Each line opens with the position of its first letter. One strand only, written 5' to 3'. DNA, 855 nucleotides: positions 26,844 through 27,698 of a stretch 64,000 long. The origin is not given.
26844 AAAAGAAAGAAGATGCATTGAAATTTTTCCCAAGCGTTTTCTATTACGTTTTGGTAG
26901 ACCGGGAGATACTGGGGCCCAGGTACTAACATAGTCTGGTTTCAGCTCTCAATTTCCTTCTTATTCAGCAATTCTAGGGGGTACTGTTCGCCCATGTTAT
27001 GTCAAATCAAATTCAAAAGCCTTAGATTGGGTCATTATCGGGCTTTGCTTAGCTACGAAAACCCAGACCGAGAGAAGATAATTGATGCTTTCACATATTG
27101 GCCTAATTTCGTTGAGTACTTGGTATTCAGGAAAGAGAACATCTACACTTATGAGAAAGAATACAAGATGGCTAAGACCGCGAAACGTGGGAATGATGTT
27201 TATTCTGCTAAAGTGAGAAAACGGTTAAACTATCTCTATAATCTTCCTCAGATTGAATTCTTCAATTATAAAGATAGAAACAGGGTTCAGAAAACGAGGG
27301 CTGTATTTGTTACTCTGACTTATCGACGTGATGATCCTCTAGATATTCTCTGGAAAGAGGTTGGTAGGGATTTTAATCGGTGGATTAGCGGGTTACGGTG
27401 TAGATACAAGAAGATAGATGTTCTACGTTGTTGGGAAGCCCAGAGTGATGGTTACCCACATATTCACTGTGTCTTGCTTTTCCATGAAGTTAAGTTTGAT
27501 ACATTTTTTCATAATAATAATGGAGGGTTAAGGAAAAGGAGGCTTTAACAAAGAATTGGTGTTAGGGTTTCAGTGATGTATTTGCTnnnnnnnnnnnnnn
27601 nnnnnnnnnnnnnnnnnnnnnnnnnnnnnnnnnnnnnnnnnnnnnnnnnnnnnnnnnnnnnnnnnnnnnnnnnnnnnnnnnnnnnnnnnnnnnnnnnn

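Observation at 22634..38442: tRNA-Gln integration hotspot with at least seven stacked att remnants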

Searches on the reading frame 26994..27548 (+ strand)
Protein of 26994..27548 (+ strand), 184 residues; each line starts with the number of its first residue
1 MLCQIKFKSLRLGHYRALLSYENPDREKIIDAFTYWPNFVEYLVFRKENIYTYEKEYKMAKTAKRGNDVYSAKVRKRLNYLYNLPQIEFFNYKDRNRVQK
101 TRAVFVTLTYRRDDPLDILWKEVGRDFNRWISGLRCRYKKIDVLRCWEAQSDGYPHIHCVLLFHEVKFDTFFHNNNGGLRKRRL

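Call 9: search_protein_families(library=pfam, max_evalue=0.01, proteins=[window:26994-27548:+])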
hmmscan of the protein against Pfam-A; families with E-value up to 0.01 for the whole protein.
window:26994-27548:+ (184 aa): 1 family
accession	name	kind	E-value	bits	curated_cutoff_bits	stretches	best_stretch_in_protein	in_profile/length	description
PF23343.2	REP_ORF2-G2P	-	8.3e-09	36.1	27.8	1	104-165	2-61/99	Replication-associated protein ORF2/G2P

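Call 15: find_encoding_contigs(protein=window:26994-27548:+, flank=10000, max_places=10)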
Protein window:26994-27548:+ (184 aa): no gene with exactly this product is on record in the collection.

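Call 17: find_homologous_proteins(query=window:26994-27548:+)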
Query window:26994-27548:+ (184 aa): 93 proteins with E <= 0.001 among 113 candidates.
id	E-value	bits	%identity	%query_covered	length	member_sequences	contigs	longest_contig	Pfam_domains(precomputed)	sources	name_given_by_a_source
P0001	5.7e-111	387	99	91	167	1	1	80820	PF23343.3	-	-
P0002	1.7e-82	294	73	94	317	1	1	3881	PF23343.3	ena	-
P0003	5.5e-81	289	71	94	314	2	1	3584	PF23343.3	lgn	-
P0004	3.7e-80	286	69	94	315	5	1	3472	PF23343.3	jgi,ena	-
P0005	1.3e-79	285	69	94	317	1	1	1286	PF23343.3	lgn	-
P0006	1.7e-79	284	72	94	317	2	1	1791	PF23343.3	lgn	-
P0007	2.7e-79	284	69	94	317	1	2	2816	PF23343.3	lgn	-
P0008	5.1e-79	283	69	94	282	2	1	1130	PF23343.3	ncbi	-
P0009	5.5e-79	283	70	94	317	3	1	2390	PF23343.3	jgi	-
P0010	9.5e-79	282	68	94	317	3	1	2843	PF23343.3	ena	-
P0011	1.2e-78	281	72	94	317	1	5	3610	PF23343.3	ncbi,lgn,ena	-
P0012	3.5e-78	280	67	94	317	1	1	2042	PF23343.3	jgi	-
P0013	6.0e-78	279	67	94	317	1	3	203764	PF23343.3,PF01446.24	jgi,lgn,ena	-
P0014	2.4e-77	277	68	94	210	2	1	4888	PF23343.3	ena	-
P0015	2.4e-77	277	66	95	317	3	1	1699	PF23343.3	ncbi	-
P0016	7.2e-77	276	67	94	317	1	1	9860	PF23343.3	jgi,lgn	jgi:hypothetical protein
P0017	1.2e-76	275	70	92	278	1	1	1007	PF23343.3,PF01446.24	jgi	-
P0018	2.1e-76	274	69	94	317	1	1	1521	PF23343.3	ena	-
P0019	2.6e-76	274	66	94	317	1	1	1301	PF23343.3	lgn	-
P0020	4.0e-76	273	68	95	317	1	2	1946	PF23343.3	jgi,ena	-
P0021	4.7e-76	273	67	93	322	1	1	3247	PF23343.3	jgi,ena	-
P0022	5.4e-76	273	67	94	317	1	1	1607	PF23343.3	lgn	-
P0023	1.7e-75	271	70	90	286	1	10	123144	PF23343.3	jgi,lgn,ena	-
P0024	2.0e-75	271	66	94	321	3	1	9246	PF23343.3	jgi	-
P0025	1.7e-74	268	66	98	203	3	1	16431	PF23343.3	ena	-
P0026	2.9e-74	267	66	94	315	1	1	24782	PF23343.3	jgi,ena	-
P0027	1.0e-72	262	66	94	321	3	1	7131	PF23343.3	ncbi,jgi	ncbi:MAG: rolling circle replication-associated protein [Candidatus Odinarchaeia archaeon]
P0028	2.1e-72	261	64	94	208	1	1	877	PF23343.3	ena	-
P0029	7.5e-72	259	64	96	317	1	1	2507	PF23343.3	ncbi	-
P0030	6.5e-71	256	65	96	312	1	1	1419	PF23343.3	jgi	jgi:hypothetical protein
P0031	2.6e-70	254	63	97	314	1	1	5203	PF23343.3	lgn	-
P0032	7.4e-69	250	61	95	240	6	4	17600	PF23343.3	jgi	jgi:hypothetical protein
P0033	1.4e-68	249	68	84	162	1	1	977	PF23343.3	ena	-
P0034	7.1e-68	246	65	90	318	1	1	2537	PF23343.3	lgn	-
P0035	8.3e-67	243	60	97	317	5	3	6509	PF23343.3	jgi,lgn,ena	-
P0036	4.3e-66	241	62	93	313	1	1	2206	PF23343.3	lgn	-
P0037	5.9e-66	240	63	90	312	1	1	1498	PF23343.3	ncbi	-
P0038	9.3e-66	239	63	83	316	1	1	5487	PF23343.3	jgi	-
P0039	9.9e-66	239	61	90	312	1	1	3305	PF23343.3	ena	-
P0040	4.6e-65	237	61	91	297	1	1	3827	PF23343.3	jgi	jgi:hypothetical protein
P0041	1.0e-64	236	62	90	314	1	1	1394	PF23343.3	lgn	-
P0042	2.0e-64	235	59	93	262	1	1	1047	PF23343.3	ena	-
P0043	4.5e-64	234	58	95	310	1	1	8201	PF23343.3,PF01446.24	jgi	-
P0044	6.1e-64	233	59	95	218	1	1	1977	PF23343.3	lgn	-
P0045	2.5e-63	231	61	91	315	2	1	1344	PF23343.3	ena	-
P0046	1.7e-61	226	59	90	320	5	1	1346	PF23343.3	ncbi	-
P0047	7.2e-60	220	59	90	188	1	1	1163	PF23343.3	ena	-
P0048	1.2e-59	219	59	93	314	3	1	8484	PF23343.3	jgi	jgi:hypothetical protein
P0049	2.0e-58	216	60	90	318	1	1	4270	PF23343.3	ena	-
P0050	5.3e-58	214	55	93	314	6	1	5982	PF23343.3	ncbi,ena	-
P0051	6.7e-58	214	56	85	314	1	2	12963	PF23343.3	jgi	-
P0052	8.4e-56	207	53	93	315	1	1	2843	PF23343.3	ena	-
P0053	1.6e-55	206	54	95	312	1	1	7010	PF23343.3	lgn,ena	-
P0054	4.8e-55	204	54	93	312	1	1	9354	PF23343.3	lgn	-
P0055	8.9e-55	204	64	73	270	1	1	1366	PF23343.3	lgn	-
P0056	2.8e-52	195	71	64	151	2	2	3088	PF23343.3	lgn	-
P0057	9.4e-52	194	60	76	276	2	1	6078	PF23343.3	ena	-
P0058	4.4e-50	188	63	68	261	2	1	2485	PF23343.3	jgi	-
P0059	2.7e-49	186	49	93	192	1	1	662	PF23343.3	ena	-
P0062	6.3e-44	168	47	85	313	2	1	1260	PF23343.3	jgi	jgi:hypothetical protein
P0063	8.1e-42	161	44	88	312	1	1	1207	PF23343.3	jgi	jgi:hypothetical protein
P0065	5.6e-38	149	52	85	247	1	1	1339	PF00589.28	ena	-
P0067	8.6e-38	148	44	90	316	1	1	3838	PF23343.3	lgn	-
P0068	1.4e-36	144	69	44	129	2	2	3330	PF23343.3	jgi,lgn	-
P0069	1.9e-34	137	63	52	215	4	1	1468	PF23343.3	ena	-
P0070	7.8e-34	135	48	72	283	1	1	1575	PF23343.3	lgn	-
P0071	8.3e-28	116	41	80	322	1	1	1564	PF23343.3,PF01446.24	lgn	-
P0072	6.0e-27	113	50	67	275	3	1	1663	PF23343.3,PF01446.24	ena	-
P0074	7.2e-25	106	68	38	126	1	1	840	PF23343.3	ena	-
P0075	1.3e-24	105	38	84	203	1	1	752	PF23343.3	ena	-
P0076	5.7e-24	103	40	91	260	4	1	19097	PF23343.3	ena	-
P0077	8.3e-24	103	39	78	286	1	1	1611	PF23343.3,PF01446.24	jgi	jgi:hypothetical protein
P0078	1.4e-23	102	43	73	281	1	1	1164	PF23343.3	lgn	-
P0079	6.1e-22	96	42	78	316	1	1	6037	PF23343.3,PF01446.24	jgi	jgi:hypothetical protein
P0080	1.2e-21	96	38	84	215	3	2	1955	PF23343.3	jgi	jgi:hypothetical protein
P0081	1.6e-21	95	38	83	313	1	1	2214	PF23343.3,PF01446.24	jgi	-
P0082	3.8e-21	94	37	78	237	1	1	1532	PF23343.3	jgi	jgi:hypothetical protein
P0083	8.4e-21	93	38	77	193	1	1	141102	PF23343.3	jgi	jgi:hypothetical protein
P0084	1.3e-20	92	40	75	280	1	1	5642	PF23343.3,PF01446.24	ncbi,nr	ncbi:MAG: protein rep [Tenericutes bacterium]|nr:protein rep [Mycoplasmatota bacterium]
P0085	2.0e-20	92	38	83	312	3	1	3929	PF23343.3,PF01446.24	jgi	-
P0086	2.7e-20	91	38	83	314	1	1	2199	PF23343.3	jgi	jgi:hypothetical protein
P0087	1.3e-19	89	40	80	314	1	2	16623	PF23343.3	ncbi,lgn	-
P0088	2.0e-18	85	35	83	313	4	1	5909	PF23343.3,PF01446.24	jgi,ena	-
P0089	5.5e-18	84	35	81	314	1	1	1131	PF23343.3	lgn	-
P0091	8.8e-17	80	41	78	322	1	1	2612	PF23343.3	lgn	-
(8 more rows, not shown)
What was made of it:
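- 26994..27940 (+): Element A rep: a full-length HUH Rep gene inactivated by one frameshift between 27521 and 27545. Homologues are ~317 aa (call 17).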

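Call 18: find_encoding_contigs(protein=P0013, flank=10000, max_places=4)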
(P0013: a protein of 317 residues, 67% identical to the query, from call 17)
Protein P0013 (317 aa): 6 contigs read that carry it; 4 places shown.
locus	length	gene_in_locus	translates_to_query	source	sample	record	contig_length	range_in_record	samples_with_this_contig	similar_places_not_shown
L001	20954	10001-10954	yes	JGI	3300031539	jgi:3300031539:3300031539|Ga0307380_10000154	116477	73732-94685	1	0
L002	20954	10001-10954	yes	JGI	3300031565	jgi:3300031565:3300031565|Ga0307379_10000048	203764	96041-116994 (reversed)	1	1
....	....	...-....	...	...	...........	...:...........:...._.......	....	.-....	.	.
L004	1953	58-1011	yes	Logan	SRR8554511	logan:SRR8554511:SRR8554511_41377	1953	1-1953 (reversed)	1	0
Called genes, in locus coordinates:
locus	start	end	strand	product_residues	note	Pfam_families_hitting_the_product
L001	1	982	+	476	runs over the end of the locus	PF01546:Peptidase_M20, PF07687:M20_dimer (faint)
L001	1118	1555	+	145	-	-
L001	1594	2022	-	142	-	PF13924:Lipocalin_5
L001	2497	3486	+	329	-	-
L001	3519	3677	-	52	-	-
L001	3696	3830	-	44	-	-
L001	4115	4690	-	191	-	PF07929:PRiA4_ORF3, PF12251:SNAPC3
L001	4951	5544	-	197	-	-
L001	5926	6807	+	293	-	PF12838:Fer4_7 (faint), PF13187:Fer4_9 (weak), PF13484:Fer4_16 (faint)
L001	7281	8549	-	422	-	PF04851:ResIII (weak), PF00270:DEAD, PF00271:Helicase_C, PF23477:zf_Tbcl_2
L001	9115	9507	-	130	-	PF01850:PIN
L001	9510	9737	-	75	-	PF02697:VAPB_antitox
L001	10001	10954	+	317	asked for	PF01446:Rep_1 (weak), PF23343:REP_ORF2-G2P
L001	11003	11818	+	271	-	-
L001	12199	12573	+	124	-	-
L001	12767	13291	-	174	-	-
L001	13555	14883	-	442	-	PF00557:Peptidase_M24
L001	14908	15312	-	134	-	PF00072:Response_reg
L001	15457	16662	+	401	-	PF00083:Sugar_tr (weak), PF07690:MFS_1, PF05977:MFS_3 (faint), PF12832:MFS_1_like, PF07690:MFS_1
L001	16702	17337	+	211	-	PF13483:Lactamase_B_3, PF12706:Lactamase_B_2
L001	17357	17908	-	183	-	-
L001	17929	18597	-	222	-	PF12797:Fer4_2 (faint), PF13237:Fer4_10 (weak), PF14697:Fer4_21 (weak), PF12838:Fer4_7 (weak), PF13187:Fer4_9 (weak), PF00037:Fer4 (weak)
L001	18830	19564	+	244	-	PF00154:RecA_N, PF03796:DnaB_C (faint), PF23442:DUF7125, PF06745:ATPase, PF13481:AAA_25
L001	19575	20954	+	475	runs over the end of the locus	PF23571:GH3_M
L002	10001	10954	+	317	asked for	PF01446:Rep_1 (weak), PF23343:REP_ORF2-G2P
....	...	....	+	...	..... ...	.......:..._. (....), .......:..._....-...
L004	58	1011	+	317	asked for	PF01446:Rep_1 (weak), PF23343:REP_ORF2-G2P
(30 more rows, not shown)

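Call 19: find_encoding_contigs(protein=P0023, flank=10000, max_places=6)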
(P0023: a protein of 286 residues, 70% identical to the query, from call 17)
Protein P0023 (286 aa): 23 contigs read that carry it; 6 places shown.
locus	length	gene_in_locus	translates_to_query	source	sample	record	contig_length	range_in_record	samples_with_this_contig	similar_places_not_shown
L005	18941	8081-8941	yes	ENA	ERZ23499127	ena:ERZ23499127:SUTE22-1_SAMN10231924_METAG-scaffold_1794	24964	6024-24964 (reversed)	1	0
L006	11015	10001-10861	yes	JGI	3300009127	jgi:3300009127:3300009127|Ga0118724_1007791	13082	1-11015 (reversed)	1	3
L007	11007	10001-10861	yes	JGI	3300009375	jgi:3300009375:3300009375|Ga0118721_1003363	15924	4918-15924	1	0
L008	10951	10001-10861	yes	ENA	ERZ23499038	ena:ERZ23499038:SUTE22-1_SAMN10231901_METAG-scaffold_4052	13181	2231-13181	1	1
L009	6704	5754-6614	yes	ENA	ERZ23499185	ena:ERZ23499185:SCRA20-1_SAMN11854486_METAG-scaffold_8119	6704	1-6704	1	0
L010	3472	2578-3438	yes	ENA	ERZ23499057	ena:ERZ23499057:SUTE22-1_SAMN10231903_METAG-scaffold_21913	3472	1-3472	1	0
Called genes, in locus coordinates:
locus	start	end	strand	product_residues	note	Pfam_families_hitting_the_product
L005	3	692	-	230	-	?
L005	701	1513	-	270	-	PF02633:Creatininase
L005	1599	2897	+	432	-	PF13527:Acetyltransf_9, PF17668:Acetyltransf_17 (weak), PF13530:SCP2_2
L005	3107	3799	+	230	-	-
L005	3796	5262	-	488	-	PF01425:Amidase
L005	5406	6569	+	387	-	PF00083:Sugar_tr, PF07690:MFS_1, PF01306:LacY_symp (faint), PF12832:MFS_1_like (weak), PF07690:MFS_1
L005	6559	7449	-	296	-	PF00753:Lactamase_B, PF23023:Anti-Pycsar_Apyc1 (faint)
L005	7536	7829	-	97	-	-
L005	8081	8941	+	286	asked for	PF23343:REP_ORF2-G2P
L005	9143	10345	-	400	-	PF01094:ANF_receptor (weak)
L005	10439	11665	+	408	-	PF01094:ANF_receptor, PF13458:Peripla_BP_6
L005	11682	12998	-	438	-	PF14312:FG-GAP_2 (faint)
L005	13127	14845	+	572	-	-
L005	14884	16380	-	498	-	-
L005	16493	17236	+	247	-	PF24038:DUF7347 (weak), PF12840:HTH_20 (weak)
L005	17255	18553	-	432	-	PF13458:Peripla_BP_6, PF01094:ANF_receptor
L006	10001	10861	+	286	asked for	PF23343:REP_ORF2-G2P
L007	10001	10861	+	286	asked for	PF23343:REP_ORF2-G2P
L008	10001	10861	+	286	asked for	PF23343:REP_ORF2-G2P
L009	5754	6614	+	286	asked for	PF23343:REP_ORF2-G2P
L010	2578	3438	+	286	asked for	PF23343:REP_ORF2-G2P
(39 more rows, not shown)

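Call 36: find_encoding_contigs(protein=P0002, flank=10000, max_places=4)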
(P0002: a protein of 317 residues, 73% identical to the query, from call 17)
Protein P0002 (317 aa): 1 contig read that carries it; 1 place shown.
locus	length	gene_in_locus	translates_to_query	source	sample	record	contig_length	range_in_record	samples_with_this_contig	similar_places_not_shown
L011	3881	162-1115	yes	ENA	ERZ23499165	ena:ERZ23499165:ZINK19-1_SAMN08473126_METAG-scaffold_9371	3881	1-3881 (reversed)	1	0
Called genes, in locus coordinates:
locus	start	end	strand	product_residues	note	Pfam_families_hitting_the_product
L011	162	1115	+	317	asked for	PF23343:REP_ORF2-G2P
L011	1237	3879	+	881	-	?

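Call 37: find_encoding_contigs(protein=P0011, flank=10000, max_places=6)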
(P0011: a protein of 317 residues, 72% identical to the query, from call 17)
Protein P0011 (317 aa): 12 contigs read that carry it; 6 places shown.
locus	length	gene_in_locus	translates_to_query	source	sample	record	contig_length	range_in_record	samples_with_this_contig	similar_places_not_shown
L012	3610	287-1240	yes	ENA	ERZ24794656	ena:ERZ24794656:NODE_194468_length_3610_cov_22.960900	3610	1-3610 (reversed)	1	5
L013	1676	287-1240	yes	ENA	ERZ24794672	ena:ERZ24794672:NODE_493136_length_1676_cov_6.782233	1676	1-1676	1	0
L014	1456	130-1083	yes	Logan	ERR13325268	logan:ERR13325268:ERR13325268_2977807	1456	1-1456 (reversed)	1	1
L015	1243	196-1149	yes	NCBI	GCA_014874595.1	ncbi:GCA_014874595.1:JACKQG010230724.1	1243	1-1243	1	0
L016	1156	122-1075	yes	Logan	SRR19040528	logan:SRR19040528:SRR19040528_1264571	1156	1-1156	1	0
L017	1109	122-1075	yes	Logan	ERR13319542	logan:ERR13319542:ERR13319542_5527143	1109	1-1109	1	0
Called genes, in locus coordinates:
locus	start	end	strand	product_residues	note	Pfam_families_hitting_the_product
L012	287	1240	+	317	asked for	PF23343:REP_ORF2-G2P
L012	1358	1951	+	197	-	-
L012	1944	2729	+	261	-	-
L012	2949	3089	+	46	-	-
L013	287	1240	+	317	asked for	PF23343:REP_ORF2-G2P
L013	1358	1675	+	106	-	?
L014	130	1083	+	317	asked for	PF23343:REP_ORF2-G2P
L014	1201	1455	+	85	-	?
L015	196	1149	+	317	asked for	PF23343:REP_ORF2-G2P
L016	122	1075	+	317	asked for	PF23343:REP_ORF2-G2P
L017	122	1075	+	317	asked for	PF23343:REP_ORF2-G2P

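Call 38: find_encoding_contigs(protein=P0003, flank=10000, max_places=4)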
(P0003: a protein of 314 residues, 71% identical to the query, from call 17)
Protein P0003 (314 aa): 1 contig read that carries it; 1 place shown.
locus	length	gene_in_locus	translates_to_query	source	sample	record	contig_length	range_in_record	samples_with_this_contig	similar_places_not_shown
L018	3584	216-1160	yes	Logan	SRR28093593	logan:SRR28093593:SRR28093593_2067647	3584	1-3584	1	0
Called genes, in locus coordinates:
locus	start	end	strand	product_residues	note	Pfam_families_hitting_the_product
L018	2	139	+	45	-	?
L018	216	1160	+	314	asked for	PF23343:REP_ORF2-G2P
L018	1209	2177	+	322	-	-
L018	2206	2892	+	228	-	-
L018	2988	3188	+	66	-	-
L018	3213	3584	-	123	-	?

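Call 45: find_related_loci(query=A1, collection=genome_contigs, flank=10000)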
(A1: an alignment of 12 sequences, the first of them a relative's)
Query A1 (317 aa) in genome_contigs; peptide patterns used: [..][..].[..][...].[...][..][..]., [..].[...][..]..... (x = any residue, [..] = any of these).
61 stretches matched a pattern; 31 encode a relative of the query (tblastn E <= 1e-3); 31 distinct loci.
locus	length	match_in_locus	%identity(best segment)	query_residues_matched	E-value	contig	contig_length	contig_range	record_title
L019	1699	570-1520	81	1-317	0e+0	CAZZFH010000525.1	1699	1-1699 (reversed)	MAG TPA_asm: uncultured Candidatus Bathyarchaeia archaeon isolate SRP178699_co2_149 genome assembly, contig: NODE_121786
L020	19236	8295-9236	71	1-314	1e-150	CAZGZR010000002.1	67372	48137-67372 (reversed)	MAG TPA_asm: uncultured Candidatus Bathyarchaeia archaeon isolate SRP323688_co1_233 genome assembly, contig: NODE_815_le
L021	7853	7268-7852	71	1-195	3e-96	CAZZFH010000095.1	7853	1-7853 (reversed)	MAG TPA_asm: uncultured Candidatus Bathyarchaeia archaeon isolate SRP178699_co2_149 genome assembly, contig: NODE_10280_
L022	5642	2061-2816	38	23-271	2e-46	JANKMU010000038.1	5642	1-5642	MAG: Tenericutes bacterium isolate M17C-02 NODE_38_length_5642_cov_4.665652, whole genome shotgun sequence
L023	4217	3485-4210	38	7-248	5e-46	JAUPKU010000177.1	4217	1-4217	MAG: Thermoproteota archaeon isolate erpe_2018_pw_0hr_WHONDRS-PP48-000085_B_bin.57 scaffold_1444098, whole genome shotgu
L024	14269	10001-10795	37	20-278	7e-45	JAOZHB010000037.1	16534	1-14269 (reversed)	MAG: Candidatus Bathyarchaeota archaeon isolate DVMM_8 S150cm_k147_2652342, whole genome shotgun sequence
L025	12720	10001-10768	36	21-281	2e-44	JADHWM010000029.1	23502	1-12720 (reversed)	MAG: Candidatus Bathyarchaeota archaeon isolate BS750m-G27 BS-750m-C3029, whole genome shotgun sequence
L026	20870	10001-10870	34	20-301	1e-43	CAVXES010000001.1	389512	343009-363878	MAG: uncultured archaeon isolate MFD02416.bin.1.263 genome assembly, contig: contig_2360, whole genome shotgun sequence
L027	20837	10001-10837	35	20-290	2e-41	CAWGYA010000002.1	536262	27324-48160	MAG: Candidatus Bathyarchaeota archaeon isolate MFD02416.bin.1.292 genome assembly, contig: contig_29846, whole genome s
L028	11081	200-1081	35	8-295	1e-40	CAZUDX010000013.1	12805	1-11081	MAG TPA_asm: uncultured Candidatus Bathyarchaeia archaeon isolate SRP323688_co1_173 genome assembly, contig: NODE_7572_l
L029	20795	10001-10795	35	21-280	3e-40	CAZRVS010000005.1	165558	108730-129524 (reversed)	MAG TPA_asm: uncultured Candidatus Bathyarchaeia archaeon isolate SRP323688_co1_270 genome assembly, contig: NODE_175_le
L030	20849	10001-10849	34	20-294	6e-40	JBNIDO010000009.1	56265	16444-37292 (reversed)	MAG: Candidatus Bathyarchaeia archaeon isolate Bathy6-F36_MillC Bathy36__WFmsp_mb_bin.24_WF_000000000700, whole genome s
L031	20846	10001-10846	34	21-295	7e-40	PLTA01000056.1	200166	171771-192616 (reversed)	MAG: Candidatus Bathyarchaeota archaeon isolate bog_990 73.20120700_S1D.254_contig_6819, whole genome shotgun sequence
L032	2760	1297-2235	33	1-295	3e-39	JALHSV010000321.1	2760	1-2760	MAG: Thermodesulfovibrionales bacterium isolate PFL7 seq_1818211, whole genome shotgun sequence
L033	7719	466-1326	34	19-307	4e-37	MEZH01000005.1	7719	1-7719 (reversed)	MAG: Candidatus Bathyarchaeota archaeon RBG_16_48_13 RBG_16_scaffold_33352, whole genome shotgun sequence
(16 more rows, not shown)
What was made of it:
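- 31 loci were found, mostly in Bathyarchaeia MAGs (call 45).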

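Call 50: search_protein_families(library=pfam, max_evalue=0.01, proteins=[L020:11645-12793:+, L020:9245-9700:+, L020:9706-10578:+, L020:11148-11633:+])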
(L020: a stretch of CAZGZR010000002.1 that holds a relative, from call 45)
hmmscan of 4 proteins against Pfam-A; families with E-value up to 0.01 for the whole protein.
L020:11645-12793:+ (382 aa): 1 family
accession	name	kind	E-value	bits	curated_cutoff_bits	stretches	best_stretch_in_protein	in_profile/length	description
PF00589.27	Phage_integrase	-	5.6e-22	78.8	27.1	1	182-338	4-170/172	Phage integrase family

L020:9245-9700:+ (151 aa): 1 family
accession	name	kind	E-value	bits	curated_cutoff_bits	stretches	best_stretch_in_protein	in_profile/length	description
PF05800.16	GvpO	-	0.0067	16.8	25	0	106-143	52-89/94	Gas vesicle synthesis protein GvpO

L020:9706-10578:+ (290 aa): 0 families

L020:11148-11633:+ (161 aa): 1 family
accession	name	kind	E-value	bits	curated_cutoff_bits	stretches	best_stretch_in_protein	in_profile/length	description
PF07362.18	CcdA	-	2e-07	31.7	22.4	1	4-36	1-33/71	Post-segregation antitoxin CcdA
